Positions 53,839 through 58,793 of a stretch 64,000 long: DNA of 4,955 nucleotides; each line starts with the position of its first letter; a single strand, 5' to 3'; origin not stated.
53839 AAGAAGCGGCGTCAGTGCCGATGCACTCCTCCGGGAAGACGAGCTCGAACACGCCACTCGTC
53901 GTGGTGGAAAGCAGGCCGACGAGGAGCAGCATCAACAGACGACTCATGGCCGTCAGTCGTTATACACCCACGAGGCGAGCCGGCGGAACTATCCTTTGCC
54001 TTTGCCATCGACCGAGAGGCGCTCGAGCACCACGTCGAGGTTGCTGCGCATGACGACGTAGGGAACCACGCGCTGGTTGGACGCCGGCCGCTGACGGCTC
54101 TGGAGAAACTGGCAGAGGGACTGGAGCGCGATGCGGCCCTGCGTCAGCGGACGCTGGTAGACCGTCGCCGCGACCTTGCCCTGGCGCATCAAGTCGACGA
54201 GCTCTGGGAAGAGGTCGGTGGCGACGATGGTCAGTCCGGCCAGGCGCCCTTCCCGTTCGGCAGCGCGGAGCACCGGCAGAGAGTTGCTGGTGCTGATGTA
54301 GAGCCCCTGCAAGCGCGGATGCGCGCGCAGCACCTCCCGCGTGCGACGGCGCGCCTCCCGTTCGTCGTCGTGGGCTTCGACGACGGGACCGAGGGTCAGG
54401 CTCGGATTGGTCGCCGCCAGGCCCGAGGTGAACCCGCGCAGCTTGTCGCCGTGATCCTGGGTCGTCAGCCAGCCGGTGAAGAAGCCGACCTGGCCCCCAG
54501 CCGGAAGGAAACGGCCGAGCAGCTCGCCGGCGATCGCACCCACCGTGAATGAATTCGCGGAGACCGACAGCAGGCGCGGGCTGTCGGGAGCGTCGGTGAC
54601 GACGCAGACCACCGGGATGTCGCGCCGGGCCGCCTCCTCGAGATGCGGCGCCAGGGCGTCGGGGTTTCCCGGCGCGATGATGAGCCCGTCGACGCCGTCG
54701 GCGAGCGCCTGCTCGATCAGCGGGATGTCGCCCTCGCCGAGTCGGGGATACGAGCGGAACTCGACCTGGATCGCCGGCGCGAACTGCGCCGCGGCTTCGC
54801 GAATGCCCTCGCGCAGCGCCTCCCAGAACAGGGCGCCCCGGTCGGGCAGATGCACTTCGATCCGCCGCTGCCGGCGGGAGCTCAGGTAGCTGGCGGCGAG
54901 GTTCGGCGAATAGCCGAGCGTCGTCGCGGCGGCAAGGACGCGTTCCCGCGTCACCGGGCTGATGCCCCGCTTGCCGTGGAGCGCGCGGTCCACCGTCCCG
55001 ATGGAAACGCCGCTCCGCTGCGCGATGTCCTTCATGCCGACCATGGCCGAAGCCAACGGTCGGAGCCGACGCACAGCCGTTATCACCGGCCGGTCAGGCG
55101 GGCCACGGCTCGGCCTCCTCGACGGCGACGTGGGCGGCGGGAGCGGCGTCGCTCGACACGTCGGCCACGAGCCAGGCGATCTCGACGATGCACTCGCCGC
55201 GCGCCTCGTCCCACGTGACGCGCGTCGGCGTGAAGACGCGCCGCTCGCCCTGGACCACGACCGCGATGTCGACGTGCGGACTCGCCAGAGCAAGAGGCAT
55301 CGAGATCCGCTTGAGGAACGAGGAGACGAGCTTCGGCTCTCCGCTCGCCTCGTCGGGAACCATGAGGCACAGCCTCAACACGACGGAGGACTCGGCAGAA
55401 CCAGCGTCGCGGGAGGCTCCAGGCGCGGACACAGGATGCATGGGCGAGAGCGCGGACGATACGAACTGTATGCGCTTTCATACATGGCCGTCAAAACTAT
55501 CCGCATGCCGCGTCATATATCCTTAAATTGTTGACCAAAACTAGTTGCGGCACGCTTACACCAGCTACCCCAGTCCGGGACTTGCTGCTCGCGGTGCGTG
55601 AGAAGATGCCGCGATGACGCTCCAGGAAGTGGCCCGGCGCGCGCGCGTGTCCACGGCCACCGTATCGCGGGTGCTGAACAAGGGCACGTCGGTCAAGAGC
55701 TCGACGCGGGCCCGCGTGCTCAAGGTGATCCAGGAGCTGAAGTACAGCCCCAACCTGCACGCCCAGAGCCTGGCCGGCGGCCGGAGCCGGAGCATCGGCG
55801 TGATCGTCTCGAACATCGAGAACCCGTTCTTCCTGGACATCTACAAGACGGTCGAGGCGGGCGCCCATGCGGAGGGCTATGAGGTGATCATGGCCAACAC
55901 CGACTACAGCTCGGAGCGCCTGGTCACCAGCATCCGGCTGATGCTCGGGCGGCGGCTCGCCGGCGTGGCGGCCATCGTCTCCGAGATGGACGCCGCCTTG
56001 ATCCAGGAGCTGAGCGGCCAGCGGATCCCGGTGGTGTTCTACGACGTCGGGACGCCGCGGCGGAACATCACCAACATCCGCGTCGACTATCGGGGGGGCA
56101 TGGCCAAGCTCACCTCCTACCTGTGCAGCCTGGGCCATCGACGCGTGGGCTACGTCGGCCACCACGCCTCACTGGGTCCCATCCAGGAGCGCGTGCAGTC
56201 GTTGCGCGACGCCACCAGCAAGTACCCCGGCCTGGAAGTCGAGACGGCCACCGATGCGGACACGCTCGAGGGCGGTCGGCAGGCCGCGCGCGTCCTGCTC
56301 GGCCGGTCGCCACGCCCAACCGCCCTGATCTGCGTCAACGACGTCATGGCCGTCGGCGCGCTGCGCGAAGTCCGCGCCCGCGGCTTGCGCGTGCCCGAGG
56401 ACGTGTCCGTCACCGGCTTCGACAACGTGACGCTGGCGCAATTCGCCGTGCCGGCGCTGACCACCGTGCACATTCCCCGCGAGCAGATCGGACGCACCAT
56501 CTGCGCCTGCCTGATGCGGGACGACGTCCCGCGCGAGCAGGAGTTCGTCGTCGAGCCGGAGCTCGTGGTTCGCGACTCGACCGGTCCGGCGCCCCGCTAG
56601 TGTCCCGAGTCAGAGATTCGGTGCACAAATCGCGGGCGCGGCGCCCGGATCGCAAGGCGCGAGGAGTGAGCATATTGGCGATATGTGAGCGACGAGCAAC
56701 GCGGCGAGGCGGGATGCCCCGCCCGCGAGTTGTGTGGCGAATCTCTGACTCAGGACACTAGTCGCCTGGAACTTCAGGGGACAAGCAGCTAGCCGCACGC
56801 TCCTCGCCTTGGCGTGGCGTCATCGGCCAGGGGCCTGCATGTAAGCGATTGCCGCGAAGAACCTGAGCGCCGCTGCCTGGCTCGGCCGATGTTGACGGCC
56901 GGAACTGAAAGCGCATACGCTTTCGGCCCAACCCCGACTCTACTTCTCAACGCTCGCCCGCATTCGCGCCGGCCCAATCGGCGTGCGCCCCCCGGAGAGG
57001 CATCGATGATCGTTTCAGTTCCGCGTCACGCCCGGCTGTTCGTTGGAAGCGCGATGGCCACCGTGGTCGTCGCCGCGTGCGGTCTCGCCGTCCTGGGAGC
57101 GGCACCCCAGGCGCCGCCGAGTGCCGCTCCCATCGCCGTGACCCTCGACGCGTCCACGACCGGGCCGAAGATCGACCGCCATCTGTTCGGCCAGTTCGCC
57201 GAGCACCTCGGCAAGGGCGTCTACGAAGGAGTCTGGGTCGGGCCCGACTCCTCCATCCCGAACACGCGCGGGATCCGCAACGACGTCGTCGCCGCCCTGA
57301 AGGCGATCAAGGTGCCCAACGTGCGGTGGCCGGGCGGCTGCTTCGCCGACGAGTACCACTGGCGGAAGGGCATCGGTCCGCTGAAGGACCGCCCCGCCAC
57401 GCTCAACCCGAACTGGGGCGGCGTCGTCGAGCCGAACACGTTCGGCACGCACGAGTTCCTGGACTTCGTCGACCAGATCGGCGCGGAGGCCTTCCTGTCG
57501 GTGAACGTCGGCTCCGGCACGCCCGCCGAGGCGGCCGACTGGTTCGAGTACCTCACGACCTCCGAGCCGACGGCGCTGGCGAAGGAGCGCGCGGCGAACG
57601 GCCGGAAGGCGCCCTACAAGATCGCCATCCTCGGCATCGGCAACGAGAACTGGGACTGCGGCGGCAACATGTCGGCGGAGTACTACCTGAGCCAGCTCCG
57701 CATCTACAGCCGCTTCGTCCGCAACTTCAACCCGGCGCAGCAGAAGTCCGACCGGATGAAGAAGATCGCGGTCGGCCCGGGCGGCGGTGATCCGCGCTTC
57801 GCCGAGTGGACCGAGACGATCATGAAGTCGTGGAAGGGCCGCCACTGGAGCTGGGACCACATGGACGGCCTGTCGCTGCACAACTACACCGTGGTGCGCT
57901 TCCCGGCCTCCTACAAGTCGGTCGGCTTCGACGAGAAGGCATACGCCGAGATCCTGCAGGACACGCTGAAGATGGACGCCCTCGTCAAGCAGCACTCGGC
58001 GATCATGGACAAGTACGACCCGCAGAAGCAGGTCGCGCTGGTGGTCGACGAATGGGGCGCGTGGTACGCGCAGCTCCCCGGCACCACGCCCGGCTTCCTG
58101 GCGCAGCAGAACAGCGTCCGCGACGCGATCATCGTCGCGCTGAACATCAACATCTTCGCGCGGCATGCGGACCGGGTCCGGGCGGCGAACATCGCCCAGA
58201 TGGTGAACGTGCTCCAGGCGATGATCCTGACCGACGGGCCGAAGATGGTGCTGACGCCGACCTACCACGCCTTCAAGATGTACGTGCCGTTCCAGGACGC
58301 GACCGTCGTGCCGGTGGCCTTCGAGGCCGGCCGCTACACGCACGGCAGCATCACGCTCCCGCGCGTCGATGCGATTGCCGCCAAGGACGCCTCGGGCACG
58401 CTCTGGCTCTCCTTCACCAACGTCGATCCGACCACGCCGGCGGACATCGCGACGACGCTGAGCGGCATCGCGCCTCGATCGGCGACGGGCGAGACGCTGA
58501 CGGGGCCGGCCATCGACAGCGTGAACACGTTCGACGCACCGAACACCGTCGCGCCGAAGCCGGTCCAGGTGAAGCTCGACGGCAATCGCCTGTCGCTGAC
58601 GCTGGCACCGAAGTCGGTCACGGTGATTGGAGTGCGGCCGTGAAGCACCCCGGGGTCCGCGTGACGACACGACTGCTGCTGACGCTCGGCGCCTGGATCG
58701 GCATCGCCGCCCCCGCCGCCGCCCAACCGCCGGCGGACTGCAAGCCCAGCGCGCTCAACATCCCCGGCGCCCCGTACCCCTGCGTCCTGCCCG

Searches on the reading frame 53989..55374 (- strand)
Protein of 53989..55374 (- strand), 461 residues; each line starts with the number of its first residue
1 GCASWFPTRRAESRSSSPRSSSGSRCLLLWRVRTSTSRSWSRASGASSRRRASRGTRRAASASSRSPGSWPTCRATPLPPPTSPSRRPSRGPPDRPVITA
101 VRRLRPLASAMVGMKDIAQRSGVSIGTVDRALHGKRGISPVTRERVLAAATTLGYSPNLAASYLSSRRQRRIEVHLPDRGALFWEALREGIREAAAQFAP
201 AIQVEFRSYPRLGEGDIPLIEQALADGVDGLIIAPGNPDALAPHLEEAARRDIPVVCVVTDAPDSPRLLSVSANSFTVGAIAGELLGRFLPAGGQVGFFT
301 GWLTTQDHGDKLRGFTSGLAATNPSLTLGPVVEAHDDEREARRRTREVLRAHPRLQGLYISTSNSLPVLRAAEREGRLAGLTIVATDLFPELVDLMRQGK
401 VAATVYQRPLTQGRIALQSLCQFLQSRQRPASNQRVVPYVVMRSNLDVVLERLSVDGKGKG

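Call 74: search_protein_families(library=pfam, proteins=[window:53989-55374:-], max_evalue=0.00001)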
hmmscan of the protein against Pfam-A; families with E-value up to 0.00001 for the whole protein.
window:53989-55374:- (461 aa): 3 families
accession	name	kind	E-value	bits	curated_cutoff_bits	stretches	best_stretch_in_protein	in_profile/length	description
PF13407.12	Peripla_BP_4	-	1e-47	163.3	35.1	1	175-425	4-255/258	Periplasmic binding protein domain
PF00356.27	LacI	-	8.2e-14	51.6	27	1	114-158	2-46/46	Bacterial regulatory proteins, lacI family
PF00532.27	Peripla_BP_1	-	5.7e-06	26.5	22.2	1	177-411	9-240/281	Periplasmic binding proteins and sugar binding domain of LacI family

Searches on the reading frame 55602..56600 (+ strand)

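Call 74: search_protein_families(library=pfam, proteins=[window:55602-56600:+], max_evalue=0.00001)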
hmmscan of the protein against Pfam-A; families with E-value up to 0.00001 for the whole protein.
window:55602-56600:+ (332 aa): 4 families
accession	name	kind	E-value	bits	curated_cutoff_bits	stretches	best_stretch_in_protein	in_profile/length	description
PF13377.12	Peripla_BP_3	-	9.2e-35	120.6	26.5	1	172-327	2-167/167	Periplasmic binding protein-like domain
PF00532.27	Peripla_BP_1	-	1.5e-25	90.7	22.2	1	63-306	2-259/281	Periplasmic binding proteins and sugar binding domain of LacI family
PF00356.27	LacI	-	3.5e-18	65.6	27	1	6-51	1-46/46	Bacterial regulatory proteins, lacI family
PF13407.12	Peripla_BP_4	-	1.4e-16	61.3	35.1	1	65-275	1-218/258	Periplasmic binding protein domain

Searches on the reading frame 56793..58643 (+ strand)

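Call 74: search_protein_families(library=pfam, proteins=[window:56793-58643:+], max_evalue=0.00001)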
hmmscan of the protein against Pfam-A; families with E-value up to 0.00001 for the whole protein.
window:56793-58643:+ (616 aa): 2 families
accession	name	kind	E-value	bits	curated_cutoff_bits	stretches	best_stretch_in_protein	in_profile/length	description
PF06964.18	Alpha-L-AF_C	-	1.2e-47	162.7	27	1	419-608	1-165/165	Alpha-L-arabinofuranosidase C-terminal domain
PF22848.2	ASD1_dom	-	7e-06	26.2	22.2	0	175-240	9-78/239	Alpha-L-arabinofuranosidase 1 domain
